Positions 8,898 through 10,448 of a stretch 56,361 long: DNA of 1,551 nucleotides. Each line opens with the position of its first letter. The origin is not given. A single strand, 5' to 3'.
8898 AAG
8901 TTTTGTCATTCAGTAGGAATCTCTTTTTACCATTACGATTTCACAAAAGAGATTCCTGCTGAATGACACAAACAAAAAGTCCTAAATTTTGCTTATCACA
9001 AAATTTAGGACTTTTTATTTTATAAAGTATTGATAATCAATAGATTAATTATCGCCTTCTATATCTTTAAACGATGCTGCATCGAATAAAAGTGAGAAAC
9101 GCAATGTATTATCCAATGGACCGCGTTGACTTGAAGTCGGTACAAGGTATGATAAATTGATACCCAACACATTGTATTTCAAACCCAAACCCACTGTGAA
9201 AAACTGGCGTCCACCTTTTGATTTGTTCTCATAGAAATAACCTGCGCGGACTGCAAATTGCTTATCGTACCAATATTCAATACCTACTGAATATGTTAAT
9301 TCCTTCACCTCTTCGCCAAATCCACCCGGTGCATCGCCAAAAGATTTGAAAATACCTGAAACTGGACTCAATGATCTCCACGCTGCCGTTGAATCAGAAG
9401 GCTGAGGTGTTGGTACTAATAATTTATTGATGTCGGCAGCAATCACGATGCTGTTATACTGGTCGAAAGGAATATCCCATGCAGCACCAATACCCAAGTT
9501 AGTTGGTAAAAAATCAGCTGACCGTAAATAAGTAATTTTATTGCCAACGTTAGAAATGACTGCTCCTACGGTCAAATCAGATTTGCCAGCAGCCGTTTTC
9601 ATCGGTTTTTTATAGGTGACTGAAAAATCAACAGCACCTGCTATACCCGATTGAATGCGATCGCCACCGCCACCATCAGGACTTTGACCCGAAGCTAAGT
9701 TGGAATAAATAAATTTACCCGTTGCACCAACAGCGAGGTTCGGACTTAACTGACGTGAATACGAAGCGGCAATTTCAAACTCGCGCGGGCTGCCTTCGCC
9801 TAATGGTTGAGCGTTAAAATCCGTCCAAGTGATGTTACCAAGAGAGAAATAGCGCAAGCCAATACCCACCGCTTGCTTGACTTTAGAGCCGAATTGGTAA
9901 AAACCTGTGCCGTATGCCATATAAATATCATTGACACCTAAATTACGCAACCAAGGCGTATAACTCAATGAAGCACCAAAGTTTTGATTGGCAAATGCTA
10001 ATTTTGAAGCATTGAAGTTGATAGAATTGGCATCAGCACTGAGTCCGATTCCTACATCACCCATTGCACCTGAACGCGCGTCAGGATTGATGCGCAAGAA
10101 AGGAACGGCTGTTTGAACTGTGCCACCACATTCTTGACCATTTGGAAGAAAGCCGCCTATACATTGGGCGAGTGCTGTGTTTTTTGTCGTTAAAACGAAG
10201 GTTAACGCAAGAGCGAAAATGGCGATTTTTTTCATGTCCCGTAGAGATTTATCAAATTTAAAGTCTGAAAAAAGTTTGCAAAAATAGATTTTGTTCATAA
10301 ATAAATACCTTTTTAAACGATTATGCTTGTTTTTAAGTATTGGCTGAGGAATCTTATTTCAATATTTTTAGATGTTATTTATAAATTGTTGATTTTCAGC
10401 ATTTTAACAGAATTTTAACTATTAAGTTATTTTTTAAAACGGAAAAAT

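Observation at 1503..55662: Hyper-abundant oriented word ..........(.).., about one copy per 1.3 kb in genes and spacers on both strands (uptake-signal-like density, function unknown)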

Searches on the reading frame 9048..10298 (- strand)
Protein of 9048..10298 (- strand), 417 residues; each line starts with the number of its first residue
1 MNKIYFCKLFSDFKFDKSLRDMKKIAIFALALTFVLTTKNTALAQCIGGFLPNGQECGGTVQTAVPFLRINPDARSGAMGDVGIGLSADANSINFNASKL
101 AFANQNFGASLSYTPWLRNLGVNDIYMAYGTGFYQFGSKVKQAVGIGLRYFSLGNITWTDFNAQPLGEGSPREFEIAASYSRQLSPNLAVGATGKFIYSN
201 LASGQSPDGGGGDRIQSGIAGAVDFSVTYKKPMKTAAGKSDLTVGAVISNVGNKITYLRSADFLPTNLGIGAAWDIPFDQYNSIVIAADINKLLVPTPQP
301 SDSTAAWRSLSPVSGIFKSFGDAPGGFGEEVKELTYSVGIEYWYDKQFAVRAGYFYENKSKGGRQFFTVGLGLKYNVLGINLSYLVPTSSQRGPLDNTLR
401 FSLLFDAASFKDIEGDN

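Call 15: search_protein_families(library=pfam, max_evalue=0.00001, proteins=[window:9048-10298:-])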
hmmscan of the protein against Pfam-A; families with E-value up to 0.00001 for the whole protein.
seq(417 aa): 1 family
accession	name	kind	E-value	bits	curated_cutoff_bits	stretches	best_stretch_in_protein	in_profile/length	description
PF19572.5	PorV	-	1.4e-43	149.7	27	1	60-299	8-242/243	Type IX secretion system protein PorV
